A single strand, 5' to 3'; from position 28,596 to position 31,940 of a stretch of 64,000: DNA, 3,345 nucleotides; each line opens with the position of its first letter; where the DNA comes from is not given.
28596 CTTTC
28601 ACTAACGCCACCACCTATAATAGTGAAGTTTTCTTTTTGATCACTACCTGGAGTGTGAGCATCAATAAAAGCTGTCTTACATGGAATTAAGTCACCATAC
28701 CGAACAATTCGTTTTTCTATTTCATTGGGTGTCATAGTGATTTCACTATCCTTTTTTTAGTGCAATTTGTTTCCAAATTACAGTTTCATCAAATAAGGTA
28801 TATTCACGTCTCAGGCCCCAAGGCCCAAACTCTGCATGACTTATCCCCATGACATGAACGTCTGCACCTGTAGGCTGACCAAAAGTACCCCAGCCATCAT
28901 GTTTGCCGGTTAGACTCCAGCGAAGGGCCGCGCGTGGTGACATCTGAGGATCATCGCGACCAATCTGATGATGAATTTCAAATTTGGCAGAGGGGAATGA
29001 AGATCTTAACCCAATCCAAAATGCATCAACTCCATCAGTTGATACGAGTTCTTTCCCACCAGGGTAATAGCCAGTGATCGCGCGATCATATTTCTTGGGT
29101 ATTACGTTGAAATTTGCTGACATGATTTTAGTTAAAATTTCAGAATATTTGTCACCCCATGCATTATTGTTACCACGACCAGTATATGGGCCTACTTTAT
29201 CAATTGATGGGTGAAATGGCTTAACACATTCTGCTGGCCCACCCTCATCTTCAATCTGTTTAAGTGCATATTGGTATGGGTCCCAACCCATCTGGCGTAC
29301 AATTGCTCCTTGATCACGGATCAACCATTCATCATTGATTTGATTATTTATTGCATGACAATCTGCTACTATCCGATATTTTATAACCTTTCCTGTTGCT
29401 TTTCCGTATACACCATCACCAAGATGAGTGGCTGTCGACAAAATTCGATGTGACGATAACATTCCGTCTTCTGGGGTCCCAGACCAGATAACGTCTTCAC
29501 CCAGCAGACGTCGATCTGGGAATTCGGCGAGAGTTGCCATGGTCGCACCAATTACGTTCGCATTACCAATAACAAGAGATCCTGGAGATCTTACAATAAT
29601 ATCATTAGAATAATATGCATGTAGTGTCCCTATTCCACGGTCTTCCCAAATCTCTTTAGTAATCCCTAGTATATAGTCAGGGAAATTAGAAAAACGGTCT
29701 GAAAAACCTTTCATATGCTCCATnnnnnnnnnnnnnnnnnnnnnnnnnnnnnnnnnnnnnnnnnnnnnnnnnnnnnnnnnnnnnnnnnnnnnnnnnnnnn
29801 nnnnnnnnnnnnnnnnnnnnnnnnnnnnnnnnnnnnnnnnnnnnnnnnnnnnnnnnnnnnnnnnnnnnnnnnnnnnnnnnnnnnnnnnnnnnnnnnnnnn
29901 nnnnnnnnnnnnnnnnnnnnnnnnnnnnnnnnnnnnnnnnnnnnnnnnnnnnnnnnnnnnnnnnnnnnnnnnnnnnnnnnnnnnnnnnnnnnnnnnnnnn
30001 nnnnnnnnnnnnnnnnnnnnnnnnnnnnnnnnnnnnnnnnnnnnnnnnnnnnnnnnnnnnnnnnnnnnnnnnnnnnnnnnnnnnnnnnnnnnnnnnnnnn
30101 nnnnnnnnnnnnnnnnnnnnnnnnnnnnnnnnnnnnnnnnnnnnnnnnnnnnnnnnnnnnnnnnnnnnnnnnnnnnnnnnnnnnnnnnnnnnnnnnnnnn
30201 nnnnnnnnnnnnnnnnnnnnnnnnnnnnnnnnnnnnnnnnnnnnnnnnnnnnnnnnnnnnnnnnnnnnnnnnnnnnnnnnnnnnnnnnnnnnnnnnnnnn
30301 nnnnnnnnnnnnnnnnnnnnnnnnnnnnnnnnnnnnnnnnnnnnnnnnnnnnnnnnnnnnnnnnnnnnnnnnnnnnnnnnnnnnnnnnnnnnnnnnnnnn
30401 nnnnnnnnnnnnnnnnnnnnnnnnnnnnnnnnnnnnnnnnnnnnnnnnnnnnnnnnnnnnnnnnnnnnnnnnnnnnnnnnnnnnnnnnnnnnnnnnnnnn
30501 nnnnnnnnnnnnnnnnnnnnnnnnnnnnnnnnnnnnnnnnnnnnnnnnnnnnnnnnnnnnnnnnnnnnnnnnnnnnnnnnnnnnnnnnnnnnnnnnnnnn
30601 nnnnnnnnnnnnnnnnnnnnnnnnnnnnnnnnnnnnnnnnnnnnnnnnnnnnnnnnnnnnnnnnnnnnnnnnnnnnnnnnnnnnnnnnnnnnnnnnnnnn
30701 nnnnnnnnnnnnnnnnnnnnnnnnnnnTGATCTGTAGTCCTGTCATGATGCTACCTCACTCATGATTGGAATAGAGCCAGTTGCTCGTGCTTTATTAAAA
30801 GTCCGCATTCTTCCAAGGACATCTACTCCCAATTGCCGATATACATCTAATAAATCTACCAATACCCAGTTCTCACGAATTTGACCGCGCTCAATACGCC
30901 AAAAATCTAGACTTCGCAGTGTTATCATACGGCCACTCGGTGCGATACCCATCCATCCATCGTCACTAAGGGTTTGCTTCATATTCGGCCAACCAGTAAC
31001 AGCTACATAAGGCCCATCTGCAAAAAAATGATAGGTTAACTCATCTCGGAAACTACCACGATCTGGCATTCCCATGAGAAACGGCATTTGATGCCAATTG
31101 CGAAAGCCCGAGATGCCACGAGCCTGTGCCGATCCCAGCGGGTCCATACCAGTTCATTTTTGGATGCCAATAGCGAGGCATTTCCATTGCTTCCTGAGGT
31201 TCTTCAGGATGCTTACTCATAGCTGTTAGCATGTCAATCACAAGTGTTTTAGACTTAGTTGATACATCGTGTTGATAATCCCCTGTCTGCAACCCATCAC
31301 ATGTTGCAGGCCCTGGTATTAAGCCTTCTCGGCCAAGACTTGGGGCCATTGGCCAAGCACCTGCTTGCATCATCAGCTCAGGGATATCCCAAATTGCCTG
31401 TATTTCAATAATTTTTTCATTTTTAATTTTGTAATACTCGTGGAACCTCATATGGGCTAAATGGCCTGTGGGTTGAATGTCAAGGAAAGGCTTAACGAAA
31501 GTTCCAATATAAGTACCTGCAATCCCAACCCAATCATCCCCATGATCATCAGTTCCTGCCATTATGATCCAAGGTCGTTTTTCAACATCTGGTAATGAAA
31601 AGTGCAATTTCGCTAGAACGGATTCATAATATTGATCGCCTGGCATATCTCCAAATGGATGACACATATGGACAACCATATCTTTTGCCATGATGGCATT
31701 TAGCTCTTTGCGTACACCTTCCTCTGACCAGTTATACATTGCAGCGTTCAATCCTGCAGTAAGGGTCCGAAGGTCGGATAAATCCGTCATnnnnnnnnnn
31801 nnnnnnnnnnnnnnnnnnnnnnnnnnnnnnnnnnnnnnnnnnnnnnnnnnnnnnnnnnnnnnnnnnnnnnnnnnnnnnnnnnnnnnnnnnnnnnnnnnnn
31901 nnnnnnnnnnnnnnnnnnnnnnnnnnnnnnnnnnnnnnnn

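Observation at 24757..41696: Seventeen-kb catabolic locus of unknown substrate, unusually rich in SnoaL/NTF2-fold enzymes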

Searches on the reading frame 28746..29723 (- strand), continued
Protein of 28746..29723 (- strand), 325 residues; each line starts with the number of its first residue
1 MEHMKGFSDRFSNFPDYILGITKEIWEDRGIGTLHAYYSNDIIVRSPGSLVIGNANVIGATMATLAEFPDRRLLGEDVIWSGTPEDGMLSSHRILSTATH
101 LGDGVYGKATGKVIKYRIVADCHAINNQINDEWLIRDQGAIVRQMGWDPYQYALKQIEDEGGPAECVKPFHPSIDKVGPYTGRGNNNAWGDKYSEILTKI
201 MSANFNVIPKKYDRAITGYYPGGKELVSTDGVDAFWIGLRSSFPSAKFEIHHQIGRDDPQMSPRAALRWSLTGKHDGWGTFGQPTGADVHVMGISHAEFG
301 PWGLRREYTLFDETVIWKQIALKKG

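Call 88: get_annotated_region(hit=H47, flank=10000)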
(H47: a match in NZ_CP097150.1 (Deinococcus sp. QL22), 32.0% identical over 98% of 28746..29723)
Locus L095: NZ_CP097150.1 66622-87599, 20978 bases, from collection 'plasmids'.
description: Deinococcus sp. QL22 plasmid unnamed5, complete sequence
organism: Deinococcus sp. QL22 (NCBI taxid 2939437)
taxonomy: Bacteria; Deinococcota; Deinococci; Deinococcales; Deinococcaceae; Deinococcus; Deinococcus sp. QL22
host: -; source: -; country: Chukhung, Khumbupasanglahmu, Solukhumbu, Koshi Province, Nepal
typing (MOB-suite, as given by PLSDB): non-mobilizable
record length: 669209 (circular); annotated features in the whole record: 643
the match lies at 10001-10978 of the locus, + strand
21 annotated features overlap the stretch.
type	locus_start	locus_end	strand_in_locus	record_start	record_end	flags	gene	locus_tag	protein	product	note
CDS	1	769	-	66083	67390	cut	hisD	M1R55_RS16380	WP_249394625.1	histidinol dehydrogenase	GO:0000105 - histidine biosynthetic process [Evidence IEA]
CDS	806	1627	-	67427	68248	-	-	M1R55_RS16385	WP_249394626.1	aldolase/citrate lyase family protein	-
CDS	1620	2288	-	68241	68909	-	-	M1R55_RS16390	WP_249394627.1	alpha/beta fold hydrolase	-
CDS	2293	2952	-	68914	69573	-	-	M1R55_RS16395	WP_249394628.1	cupin domain-containing protein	-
CDS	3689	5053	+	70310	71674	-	-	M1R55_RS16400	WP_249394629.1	sugar ABC transporter substrate-binding protein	-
CDS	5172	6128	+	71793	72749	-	-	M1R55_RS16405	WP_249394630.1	sugar ABC transporter permease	-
CDS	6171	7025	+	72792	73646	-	-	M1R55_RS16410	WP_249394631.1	carbohydrate ABC transporter permease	GO:0008643 - carbohydrate transport [Evidence IEA]; GO:0055085 - transmembrane transport [Evidence IEA]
CDS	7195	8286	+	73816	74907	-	-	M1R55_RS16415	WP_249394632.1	ester cyclase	GO:0030638 - polyketide metabolic process [Evidence IEA]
CDS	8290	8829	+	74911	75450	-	-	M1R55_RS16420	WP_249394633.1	ester cyclase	GO:0030638 - polyketide metabolic process [Evidence IEA]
CDS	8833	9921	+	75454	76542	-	-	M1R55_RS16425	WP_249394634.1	ester cyclase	GO:0030638 - polyketide metabolic process [Evidence IEA]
CDS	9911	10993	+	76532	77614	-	-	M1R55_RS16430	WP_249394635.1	ester cyclase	GO:0030638 - polyketide metabolic process [Evidence IEA]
CDS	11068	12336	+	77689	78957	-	hisD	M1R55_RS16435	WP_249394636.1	histidinol dehydrogenase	GO:0000105 - histidine biosynthetic process [Evidence IEA]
CDS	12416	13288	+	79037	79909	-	-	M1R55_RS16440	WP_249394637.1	carbon-nitrogen hydrolase family protein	-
CDS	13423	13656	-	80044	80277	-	-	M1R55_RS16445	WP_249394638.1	hypothetical protein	-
CDS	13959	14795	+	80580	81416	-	-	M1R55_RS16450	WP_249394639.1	DUF1206 domain-containing protein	-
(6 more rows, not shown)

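Call 89: get_annotated_region(hit=H52, flank=10000)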
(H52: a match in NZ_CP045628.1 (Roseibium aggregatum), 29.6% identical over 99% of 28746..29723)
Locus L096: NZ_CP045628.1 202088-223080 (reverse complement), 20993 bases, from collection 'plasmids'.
description: Roseibium aggregatum strain ZYF703 plasmid unnamed1, complete sequence
organism: Roseibium aggregatum (NCBI taxid 187304)
taxonomy: Bacteria; Pseudomonadota; Alphaproteobacteria; Hyphomicrobiales; Stappiaceae; Roseibium; Roseibium aggregatum
host: -; source: -; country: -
typing (MOB-suite, as given by PLSDB): non-mobilizable
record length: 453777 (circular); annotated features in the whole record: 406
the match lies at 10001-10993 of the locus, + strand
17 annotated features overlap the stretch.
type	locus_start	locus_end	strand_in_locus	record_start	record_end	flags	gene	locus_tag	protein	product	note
CDS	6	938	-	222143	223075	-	-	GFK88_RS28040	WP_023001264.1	hypothetical protein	-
CDS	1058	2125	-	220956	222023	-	-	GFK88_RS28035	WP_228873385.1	serine hydrolase domain-containing protein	-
CDS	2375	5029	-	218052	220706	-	-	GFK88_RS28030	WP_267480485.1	AAA family ATPase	-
CDS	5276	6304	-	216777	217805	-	-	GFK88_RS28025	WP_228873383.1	hypothetical protein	-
CDS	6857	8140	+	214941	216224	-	hisD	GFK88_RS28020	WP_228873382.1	histidinol dehydrogenase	GO:0000105 - histidine biosynthetic process [Evidence IEA]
CDS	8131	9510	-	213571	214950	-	-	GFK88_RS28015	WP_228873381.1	amidase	-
CDS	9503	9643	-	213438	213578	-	-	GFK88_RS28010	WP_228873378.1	hypothetical protein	-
CDS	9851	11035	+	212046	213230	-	-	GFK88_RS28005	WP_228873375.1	ester cyclase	GO:0030638 - polyketide metabolic process [Evidence IEA]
CDS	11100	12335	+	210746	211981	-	-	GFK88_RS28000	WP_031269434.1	extracellular solute-binding protein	-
CDS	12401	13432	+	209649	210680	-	-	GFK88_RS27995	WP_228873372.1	sugar ABC transporter permease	-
CDS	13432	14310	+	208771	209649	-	-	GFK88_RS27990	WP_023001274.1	carbohydrate ABC transporter permease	GO:0008643 - carbohydrate transport [Evidence IEA]; GO:0055085 - transmembrane transport [Evidence IEA]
CDS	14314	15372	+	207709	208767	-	ugpC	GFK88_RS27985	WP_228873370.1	sn-glycerol-3-phosphate ABC transporter ATP-binding protein UgpC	-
CDS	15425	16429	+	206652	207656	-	-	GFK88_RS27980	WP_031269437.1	LacI family DNA-binding transcriptional regulator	-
CDS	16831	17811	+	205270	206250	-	-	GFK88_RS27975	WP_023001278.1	TRAP transporter substrate-binding protein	-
CDS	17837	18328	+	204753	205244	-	-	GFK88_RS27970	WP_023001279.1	TRAP transporter small permease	-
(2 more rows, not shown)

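Call 90: get_annotated_region(hit=H69, flank=10000)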
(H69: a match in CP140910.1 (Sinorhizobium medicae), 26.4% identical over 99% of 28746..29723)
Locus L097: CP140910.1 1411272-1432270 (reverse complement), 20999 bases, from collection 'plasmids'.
description: Sinorhizobium medicae strain ml29 plasmid pMl3, complete sequence
organism: Sinorhizobium medicae (NCBI taxid 110321)
taxonomy: Bacteria; Pseudomonadota; Alphaproteobacteria; Hyphomicrobiales; Rhizobiaceae; Sinorhizobium; Sinorhizobium medicae
host: -; source: Medicago lupulina,whole organism; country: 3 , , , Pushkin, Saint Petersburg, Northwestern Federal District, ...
typing (MOB-suite, as given by PLSDB): mobilizable; relaxase MOBQ
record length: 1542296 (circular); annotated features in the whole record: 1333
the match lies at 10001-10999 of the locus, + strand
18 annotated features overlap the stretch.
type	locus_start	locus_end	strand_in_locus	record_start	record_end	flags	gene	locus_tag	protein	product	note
CDS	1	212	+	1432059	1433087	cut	-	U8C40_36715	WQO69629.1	sugar ABC transporter permease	-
CDS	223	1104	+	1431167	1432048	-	-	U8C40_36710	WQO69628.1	carbohydrate ABC transporter permease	-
CDS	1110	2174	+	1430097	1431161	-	ugpC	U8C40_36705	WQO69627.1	sn-glycerol-3-phosphate ABC transporter ATP-binding protein UgpC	-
CDS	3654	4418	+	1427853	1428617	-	-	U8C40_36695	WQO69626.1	SDR family oxidoreductase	-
CDS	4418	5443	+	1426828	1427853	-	-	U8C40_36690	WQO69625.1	LacI family DNA-binding transcriptional regulator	-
CDS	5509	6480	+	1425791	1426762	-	-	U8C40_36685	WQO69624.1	cupin domain-containing protein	-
CDS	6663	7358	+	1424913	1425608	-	-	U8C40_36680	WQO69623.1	RraA family protein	-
CDS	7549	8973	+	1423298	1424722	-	-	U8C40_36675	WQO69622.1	amidase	-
CDS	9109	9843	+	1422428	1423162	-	-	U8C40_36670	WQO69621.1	alpha/beta fold hydrolase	-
CDS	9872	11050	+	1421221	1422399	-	-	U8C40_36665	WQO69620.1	ester cyclase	-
CDS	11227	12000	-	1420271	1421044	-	-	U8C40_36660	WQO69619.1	exodeoxyribonuclease III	-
CDS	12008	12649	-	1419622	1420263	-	-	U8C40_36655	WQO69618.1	alpha/beta family hydrolase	-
CDS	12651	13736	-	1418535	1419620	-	-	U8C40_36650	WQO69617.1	tetratricopeptide repeat protein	-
CDS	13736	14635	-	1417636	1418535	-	-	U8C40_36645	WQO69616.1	Ku protein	-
CDS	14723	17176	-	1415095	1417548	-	ligD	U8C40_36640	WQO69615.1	DNA ligase D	-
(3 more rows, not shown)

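Call 91: get_annotated_region(hit=H46, flank=10000)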
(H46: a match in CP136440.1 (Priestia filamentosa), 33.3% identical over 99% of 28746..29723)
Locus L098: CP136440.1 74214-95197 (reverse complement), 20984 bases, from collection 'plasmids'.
description: Priestia filamentosa strain H146 plasmid p5, complete sequence
organism: Priestia filamentosa (NCBI taxid 1402861)
taxonomy: Bacteria; Bacillota; Bacilli; Bacillales; Bacillaceae; Priestia; Priestia filamentosa
host: -; source: Leaves of Cigar; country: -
typing (MOB-suite, as given by PLSDB): non-mobilizable
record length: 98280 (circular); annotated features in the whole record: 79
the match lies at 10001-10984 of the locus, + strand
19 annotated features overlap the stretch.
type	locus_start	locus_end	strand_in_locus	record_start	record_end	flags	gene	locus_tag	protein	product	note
CDS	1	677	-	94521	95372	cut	-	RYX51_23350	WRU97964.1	polysaccharide deacetylase family protein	-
CDS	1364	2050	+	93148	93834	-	-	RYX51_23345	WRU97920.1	diphthine--ammonia ligase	-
CDS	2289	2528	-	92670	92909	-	-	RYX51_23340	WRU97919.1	hypothetical protein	-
CDS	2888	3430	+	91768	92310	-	-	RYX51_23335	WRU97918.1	DUF4179 domain-containing protein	-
CDS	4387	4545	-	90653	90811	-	-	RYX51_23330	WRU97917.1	hypothetical protein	-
CDS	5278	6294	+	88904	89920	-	-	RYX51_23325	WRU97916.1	LacI family DNA-binding transcriptional regulator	-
CDS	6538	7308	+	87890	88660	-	-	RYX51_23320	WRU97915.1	glucose 1-dehydrogenase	-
CDS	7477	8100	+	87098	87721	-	-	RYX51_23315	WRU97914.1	cupin domain-containing protein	-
CDS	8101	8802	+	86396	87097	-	-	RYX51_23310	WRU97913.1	alpha/beta hydrolase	-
CDS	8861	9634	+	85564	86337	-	-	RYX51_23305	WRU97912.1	aldolase/citrate lyase family protein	-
CDS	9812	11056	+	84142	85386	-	-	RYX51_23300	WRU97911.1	ester cyclase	-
CDS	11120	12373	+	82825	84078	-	hisD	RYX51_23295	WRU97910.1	histidinol dehydrogenase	-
CDS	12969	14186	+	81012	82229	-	-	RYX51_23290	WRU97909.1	MFS transporter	-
CDS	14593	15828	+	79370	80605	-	-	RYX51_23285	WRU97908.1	MFS transporter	-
CDS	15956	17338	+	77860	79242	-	-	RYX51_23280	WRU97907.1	amidase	-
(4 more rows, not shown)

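Call 106: predict_structure(alignment_id=A7)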
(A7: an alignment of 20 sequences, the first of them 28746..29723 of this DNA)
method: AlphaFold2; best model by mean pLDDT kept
length: 325 residues; sequences in the alignment: 20
mean_pLDDT: 37.2   pTM: 0.32
mean pLDDT of the five models: 37.2, 35.0, 34.7, 33.5, 31.4
residues with pLDDT >= 90: 0; 70-90: 7; 50-70: 37; < 50: 281
segments of 3 or more residues with pLDDT < 50: 1-130, 166-273, 277-283, 285-313
pLDDT, mean of each block of 10 residues (from residue 1): 33 40 40 33 31 34 28 28 30 27 25 25 38 50 58 68 52 27 30 38 35 28 26 36 44 35 38 45 43 33 28 53 61
secondary structure, 60 per line:
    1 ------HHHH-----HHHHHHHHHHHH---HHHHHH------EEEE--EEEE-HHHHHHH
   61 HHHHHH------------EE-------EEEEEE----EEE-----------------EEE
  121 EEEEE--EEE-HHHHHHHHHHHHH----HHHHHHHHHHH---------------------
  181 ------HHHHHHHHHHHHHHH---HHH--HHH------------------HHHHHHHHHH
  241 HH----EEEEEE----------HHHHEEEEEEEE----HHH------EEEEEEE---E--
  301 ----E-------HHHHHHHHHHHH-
elements in order: H7-10 H16-27 H31-36 E43-46 E49-52 H54-66 E88-93 E98-100 E118-125 E128-130 H132-144 H149-159 H187-201 H231-242 E247-252 H263-266 E267-274 E288-294 H313-324

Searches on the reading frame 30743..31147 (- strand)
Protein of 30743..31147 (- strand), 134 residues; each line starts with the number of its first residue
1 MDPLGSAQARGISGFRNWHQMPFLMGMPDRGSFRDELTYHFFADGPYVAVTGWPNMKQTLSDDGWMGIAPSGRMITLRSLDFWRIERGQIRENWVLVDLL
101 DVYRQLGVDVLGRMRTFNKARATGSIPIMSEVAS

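Call 3: search_protein_families(library=pfam, proteins=[window:30743-31147:-], max_evalue=0.01)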
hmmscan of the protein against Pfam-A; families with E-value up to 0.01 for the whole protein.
window:30743-31147:- (134 aa): 2 families
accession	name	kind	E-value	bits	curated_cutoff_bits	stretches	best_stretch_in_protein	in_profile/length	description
PF07366.18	SnoaL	-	2e-11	44.3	28.4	1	8-106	36-126/126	SnoaL-like polyketide cyclase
PF12680.13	SnoaL_2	-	0.00086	20.3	27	1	2-92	28-101/102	SnoaL-like domain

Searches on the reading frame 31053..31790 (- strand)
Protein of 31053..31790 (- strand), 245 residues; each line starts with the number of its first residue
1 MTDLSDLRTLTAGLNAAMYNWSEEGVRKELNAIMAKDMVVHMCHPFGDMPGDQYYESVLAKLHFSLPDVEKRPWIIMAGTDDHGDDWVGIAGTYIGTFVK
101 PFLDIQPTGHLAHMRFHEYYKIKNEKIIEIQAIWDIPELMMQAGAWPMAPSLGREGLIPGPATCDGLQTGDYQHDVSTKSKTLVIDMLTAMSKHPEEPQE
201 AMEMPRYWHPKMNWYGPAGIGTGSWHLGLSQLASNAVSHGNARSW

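Call 3: search_protein_families(library=pfam, proteins=[window:31053-31790:-], max_evalue=0.01)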
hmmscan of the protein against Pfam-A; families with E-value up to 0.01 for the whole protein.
window:31053-31790:- (245 aa): 1 family
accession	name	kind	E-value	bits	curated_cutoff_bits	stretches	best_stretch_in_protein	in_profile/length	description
PF07366.18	SnoaL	-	7.7e-09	35.9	28.4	1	23-142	12-125/126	SnoaL-like polyketide cyclase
